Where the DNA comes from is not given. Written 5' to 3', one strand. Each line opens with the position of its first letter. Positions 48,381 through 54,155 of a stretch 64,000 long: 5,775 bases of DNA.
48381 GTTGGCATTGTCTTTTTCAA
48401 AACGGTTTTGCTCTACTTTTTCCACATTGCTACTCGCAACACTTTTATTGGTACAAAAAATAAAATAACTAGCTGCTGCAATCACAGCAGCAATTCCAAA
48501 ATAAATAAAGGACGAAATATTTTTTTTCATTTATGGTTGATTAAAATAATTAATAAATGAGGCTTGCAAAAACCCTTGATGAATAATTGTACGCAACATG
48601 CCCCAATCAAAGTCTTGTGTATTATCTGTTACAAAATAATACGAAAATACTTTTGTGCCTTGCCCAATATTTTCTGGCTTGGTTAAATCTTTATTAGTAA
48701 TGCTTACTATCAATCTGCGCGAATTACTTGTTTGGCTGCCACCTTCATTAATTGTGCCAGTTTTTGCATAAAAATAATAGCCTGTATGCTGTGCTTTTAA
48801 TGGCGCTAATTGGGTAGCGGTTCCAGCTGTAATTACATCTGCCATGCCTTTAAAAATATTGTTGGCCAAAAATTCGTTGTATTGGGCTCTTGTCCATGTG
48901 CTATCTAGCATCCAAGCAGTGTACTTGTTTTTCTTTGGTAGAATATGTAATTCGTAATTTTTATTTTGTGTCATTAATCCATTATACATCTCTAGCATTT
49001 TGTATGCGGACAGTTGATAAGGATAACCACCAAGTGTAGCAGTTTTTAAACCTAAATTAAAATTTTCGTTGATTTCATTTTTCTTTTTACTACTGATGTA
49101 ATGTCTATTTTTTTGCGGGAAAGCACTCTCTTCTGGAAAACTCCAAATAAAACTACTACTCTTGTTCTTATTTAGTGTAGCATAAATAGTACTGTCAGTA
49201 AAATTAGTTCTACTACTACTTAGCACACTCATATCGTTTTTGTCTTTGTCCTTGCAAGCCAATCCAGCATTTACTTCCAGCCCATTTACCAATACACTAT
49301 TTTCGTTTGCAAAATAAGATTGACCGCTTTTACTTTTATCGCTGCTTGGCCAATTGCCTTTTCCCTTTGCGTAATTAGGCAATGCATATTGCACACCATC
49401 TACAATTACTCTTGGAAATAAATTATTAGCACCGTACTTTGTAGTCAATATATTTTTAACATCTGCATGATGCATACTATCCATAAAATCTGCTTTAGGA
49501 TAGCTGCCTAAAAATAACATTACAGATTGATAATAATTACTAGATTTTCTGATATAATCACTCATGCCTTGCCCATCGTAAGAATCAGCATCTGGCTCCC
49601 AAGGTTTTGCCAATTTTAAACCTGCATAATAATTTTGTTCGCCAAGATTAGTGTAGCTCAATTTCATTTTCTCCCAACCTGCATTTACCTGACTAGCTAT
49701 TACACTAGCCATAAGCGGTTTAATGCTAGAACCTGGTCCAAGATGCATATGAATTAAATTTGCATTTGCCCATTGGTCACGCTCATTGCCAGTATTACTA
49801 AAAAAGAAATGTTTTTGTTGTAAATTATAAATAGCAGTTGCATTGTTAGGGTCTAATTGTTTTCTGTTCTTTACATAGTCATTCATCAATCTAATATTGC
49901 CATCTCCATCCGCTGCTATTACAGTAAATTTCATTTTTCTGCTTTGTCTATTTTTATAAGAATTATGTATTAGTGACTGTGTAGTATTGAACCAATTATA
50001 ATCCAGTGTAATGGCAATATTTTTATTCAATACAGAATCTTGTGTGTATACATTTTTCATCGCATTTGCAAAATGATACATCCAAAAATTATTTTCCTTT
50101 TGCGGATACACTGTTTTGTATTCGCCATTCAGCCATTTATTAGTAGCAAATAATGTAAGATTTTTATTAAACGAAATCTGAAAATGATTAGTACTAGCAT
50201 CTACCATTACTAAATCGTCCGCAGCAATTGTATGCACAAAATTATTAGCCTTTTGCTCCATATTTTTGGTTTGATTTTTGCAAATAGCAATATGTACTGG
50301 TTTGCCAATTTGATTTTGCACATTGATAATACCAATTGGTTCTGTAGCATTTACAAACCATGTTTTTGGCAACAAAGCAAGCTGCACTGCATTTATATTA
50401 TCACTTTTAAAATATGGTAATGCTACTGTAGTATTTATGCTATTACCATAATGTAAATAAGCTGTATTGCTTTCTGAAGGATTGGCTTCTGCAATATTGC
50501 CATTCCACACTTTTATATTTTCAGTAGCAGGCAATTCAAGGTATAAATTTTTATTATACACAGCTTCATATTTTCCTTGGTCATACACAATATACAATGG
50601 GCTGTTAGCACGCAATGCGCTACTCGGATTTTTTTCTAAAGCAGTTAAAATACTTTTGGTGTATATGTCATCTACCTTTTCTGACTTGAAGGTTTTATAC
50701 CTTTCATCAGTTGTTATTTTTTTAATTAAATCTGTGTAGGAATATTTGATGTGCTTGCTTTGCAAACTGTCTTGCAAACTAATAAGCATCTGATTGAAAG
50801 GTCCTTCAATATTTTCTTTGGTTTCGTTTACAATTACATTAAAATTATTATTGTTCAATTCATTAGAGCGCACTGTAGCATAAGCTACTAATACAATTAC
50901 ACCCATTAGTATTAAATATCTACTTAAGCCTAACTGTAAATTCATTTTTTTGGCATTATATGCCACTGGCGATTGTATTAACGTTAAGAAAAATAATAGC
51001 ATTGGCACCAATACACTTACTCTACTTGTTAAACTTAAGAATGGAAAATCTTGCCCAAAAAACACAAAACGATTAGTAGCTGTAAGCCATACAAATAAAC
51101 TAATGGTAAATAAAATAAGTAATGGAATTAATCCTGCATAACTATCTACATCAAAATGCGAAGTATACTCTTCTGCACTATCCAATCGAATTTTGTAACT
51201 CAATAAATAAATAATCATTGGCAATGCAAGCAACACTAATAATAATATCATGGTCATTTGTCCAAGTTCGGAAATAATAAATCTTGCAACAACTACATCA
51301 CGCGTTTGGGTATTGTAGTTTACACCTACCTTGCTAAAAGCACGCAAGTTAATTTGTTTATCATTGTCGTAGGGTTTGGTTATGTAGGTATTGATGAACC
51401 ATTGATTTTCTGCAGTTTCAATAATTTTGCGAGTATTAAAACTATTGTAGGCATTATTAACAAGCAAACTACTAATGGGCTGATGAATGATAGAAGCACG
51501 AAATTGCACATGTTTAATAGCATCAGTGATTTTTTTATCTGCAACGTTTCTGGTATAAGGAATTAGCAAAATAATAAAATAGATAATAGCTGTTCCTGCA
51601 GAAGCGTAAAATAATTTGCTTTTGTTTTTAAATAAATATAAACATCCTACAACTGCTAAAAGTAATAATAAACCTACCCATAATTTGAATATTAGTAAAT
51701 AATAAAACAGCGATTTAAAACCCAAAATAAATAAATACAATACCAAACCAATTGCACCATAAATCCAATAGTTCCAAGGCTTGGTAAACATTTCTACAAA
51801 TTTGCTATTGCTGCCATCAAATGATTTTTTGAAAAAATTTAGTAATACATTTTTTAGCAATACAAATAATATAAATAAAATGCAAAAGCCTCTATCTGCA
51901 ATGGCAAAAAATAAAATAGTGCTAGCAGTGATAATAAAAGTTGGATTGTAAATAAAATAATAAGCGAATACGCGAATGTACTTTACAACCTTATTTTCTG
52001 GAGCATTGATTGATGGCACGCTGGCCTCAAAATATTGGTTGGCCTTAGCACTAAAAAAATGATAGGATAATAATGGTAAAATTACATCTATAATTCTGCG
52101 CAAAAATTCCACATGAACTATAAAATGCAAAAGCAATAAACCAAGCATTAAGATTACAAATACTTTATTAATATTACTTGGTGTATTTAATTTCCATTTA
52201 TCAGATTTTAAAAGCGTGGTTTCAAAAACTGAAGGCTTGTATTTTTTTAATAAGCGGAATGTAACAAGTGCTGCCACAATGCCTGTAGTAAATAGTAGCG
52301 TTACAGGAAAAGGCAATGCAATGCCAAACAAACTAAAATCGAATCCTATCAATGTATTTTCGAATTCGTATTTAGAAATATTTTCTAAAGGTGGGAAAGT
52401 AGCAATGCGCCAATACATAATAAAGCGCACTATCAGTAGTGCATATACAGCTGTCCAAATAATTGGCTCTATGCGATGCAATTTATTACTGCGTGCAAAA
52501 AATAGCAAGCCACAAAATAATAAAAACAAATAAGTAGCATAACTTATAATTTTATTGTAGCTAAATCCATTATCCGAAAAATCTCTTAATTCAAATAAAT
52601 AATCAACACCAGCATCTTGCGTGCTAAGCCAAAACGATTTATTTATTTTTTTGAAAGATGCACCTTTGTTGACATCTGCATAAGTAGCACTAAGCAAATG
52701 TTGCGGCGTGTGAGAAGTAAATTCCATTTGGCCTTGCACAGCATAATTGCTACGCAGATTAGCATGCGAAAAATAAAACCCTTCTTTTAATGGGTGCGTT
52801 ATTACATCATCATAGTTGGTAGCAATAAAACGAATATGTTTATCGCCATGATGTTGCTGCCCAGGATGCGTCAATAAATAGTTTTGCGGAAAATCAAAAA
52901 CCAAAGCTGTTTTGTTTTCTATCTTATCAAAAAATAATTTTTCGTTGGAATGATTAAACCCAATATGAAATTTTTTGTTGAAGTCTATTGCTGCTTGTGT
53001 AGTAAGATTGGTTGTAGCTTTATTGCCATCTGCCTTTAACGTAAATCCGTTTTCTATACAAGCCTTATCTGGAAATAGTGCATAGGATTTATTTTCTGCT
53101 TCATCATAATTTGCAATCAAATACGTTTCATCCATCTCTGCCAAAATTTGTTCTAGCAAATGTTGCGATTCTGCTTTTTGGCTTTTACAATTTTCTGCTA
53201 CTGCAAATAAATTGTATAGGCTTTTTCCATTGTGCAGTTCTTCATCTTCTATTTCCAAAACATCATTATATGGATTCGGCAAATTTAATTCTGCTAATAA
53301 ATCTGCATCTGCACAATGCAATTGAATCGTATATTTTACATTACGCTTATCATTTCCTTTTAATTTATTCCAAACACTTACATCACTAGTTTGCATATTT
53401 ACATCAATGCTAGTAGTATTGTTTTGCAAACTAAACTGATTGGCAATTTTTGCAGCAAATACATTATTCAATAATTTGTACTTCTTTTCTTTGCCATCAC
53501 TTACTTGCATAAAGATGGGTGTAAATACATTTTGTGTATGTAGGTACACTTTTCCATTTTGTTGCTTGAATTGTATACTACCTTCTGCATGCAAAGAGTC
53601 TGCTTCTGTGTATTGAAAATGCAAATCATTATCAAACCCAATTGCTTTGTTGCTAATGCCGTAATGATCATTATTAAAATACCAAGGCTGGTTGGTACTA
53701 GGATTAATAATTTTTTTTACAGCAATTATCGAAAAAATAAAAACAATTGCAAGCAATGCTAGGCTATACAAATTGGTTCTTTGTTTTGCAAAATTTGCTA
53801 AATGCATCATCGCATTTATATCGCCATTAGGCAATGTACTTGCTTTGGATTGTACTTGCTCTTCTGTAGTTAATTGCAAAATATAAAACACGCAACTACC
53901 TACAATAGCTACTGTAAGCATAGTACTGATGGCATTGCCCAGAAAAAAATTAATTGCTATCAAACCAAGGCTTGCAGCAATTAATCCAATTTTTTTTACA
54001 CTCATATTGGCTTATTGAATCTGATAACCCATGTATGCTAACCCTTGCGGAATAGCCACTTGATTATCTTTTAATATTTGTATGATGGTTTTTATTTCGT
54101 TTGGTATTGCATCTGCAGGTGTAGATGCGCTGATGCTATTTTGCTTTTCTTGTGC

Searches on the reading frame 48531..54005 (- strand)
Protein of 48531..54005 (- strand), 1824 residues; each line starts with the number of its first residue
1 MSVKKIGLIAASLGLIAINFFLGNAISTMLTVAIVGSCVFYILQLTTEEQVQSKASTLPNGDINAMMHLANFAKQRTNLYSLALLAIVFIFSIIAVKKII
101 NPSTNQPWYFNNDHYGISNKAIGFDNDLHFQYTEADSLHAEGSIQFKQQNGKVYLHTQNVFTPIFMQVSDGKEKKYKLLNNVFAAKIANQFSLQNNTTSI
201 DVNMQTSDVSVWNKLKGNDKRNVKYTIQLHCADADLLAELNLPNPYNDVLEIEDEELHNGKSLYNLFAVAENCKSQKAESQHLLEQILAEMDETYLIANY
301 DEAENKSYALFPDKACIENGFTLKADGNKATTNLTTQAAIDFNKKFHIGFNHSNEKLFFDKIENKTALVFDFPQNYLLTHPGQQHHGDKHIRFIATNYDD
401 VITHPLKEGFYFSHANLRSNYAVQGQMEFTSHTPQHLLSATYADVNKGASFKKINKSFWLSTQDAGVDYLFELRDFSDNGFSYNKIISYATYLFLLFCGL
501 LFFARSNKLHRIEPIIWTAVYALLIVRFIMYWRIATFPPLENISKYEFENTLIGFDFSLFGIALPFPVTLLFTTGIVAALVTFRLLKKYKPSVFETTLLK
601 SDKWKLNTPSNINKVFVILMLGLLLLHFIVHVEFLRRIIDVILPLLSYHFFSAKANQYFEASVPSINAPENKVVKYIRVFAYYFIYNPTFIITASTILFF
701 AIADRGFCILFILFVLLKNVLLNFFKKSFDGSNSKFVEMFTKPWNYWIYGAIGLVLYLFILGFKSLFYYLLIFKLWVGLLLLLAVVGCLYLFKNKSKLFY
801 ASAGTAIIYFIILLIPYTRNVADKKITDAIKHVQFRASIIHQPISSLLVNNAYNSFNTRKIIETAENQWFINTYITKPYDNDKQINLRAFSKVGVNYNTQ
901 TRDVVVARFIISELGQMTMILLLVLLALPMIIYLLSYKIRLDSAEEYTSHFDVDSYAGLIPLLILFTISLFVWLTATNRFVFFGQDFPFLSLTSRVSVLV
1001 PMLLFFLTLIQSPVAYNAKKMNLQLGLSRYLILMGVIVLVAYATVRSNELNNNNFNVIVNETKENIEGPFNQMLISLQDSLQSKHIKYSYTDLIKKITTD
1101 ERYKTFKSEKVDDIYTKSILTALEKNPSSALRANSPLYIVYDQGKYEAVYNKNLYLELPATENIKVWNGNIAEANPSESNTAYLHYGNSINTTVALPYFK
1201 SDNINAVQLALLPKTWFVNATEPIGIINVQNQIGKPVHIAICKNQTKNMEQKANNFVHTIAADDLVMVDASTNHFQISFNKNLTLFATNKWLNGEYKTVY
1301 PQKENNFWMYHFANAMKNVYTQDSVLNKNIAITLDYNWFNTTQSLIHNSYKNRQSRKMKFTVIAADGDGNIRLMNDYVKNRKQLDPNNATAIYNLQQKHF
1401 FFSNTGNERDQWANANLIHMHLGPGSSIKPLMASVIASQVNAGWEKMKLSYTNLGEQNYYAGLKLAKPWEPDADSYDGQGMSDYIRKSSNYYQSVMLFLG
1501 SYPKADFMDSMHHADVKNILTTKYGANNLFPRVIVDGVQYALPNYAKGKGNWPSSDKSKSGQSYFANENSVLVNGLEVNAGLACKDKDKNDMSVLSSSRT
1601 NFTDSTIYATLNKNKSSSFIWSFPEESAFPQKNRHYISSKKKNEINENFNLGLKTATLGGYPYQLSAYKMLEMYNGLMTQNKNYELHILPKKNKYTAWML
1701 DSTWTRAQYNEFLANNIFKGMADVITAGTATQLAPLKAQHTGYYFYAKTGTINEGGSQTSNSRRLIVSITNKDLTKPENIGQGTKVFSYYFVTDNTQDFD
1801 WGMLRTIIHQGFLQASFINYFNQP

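Call 4: search_protein_families(library=pfam, proteins=[window:48531-54005:-], max_evalue=1)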
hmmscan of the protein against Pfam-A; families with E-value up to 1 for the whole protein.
window:48531-54005:- (1824 aa): 0 families

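Call 5: search_protein_families(library=ncbifam, proteins=[window:48531-54005:-], max_evalue=1)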
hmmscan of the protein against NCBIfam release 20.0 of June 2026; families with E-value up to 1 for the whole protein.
window:48531-54005:- (1824 aa): 0 families

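Call 16: find_homologous_proteins(query=window:48531-54005:-)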
Query window:48531-54005:- (1824 aa): 17 proteins with E <= 0.001 among 5718 candidates.
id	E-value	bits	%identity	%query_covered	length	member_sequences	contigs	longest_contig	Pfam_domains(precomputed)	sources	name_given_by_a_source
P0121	0.0e+0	4069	98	100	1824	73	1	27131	-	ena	-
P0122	0.0e+0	2627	64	100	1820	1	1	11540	-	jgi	jgi:hypothetical protein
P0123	0.0e+0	1738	46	100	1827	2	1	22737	-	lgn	-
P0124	0.0e+0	1729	45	99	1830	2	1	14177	PF00905.28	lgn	-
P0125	0.0e+0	1720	45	99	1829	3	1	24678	-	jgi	-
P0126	0.0e+0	1714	46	100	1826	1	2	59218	PF00905.28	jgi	jgi:hypothetical protein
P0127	0.0e+0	1704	44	100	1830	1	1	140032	PF00905.28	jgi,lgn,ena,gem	-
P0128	0.0e+0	1696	45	100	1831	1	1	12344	PF00905.28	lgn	-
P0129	0.0e+0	1675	44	100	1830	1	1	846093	PF00905.28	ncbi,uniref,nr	ncbi:hypothetical protein [Taibaiella koreensis]|uniref:hypothetical protein n=1 Tax=Taibaiella kore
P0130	0.0e+0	1655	44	100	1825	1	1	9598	PF00905.28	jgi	jgi:cell division protein FtsI/penicillin-binding protein 2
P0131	0.0e+0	1614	45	100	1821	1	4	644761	-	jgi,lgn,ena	-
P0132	0.0e+0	1605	44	100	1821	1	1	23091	-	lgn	-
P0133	0.0e+0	1595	43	99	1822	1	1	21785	-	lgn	-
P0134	0.0e+0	1588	44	63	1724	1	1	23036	PF00905.28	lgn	-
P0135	0.0e+0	1584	43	99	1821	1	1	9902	-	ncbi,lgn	-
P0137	0.0e+0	1262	38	100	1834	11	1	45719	PF00905.28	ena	-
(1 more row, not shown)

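Call 19: search_solved_structures(query=A2, max_evalue=1, show_alignments=1)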
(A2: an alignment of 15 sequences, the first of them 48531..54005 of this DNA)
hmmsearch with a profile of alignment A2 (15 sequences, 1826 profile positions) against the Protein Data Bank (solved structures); distinct sequences matched with E-value up to 1: 1.
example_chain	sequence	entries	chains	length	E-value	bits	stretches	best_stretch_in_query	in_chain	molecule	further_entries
4yg3_A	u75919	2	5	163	0.35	11.3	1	1304-1380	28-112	Outer capsid protein VP4 | Outer capsid protein VP8*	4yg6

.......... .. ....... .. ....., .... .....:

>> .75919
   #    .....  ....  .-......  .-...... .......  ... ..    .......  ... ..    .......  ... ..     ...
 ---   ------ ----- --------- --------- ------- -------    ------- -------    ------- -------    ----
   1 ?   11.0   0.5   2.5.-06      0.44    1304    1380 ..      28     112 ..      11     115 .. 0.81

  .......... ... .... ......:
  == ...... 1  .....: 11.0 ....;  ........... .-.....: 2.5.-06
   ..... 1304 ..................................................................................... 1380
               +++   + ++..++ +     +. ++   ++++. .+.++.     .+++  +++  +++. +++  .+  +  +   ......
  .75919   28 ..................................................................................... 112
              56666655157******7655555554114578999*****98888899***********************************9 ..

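Call 20: search_protein_families(library=pfam, alignment_id=A2, max_evalue=0.1)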
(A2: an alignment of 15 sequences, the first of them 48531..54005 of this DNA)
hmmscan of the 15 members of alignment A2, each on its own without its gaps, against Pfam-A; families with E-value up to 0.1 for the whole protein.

A. member 1, window:48531-54005:- (1824 aa): 0 families

B. families by the number of members that match (of 15 scanned): 3 families
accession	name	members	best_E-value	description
PF00905.27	Transpeptidase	7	1.5e-06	Penicillin binding protein transpeptidase domain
PF09823.15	DUF2357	1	0.056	Domain of unknown function (DUF2357)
PF01390.26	SEA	1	0.072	SEA domain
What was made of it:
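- On Class B PBP transpeptidase (context: 1824-aa partner): PF00905 is hit in 7 of 15 members, best E 1.5e-6 (call 20), and is precomputed for 8 of 17 (call 16).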

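Call 38: search_protein_families(library=padloc, proteins=[window:48531-54005:-], max_evalue=0.1)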
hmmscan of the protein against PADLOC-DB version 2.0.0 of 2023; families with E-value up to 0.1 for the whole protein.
window:48531-54005:- (1824 aa): 0 families

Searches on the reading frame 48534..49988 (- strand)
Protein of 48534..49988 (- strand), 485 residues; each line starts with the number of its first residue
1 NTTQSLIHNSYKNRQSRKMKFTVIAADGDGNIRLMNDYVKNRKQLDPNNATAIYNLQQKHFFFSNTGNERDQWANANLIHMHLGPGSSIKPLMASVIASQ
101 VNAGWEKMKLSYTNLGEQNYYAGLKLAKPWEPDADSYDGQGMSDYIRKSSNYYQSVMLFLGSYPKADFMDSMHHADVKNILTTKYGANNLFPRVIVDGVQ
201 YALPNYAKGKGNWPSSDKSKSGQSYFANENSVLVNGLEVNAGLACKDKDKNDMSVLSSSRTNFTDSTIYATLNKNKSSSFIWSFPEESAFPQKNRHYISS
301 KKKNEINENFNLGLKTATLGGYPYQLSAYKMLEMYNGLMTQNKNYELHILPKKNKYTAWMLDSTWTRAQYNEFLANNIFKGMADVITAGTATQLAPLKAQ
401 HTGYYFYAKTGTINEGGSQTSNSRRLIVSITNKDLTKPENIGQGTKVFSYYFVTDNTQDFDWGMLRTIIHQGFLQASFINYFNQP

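Call 60: search_solved_structures(query=window:48534-49988:-, max_evalue=10, show_alignments=1)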
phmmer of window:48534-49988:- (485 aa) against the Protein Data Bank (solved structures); distinct sequences matched with E-value up to 10: 6.
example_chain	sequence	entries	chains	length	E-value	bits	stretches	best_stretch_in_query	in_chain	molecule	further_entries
1na0_A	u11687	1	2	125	0.034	16.2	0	37-61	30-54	designed protein CTPR3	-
6vfj_B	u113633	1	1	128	0.1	14.6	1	30-61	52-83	I53_dn5B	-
3kd7_A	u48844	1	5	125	0.13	14.3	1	30-61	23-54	CTPR390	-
2clp_A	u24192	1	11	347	0.57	12.2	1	354-409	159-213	AFLATOXIN B1 ALDEHYDE REDUCTASE MEMBER 3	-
7obi_A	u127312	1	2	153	0.72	11.8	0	31-57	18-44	CTPR-rv4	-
1gve_A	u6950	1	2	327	1.4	10.9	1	354-409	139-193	AFLATOXIN B1 ALDEHYDE REDUCTASE MEMBER 3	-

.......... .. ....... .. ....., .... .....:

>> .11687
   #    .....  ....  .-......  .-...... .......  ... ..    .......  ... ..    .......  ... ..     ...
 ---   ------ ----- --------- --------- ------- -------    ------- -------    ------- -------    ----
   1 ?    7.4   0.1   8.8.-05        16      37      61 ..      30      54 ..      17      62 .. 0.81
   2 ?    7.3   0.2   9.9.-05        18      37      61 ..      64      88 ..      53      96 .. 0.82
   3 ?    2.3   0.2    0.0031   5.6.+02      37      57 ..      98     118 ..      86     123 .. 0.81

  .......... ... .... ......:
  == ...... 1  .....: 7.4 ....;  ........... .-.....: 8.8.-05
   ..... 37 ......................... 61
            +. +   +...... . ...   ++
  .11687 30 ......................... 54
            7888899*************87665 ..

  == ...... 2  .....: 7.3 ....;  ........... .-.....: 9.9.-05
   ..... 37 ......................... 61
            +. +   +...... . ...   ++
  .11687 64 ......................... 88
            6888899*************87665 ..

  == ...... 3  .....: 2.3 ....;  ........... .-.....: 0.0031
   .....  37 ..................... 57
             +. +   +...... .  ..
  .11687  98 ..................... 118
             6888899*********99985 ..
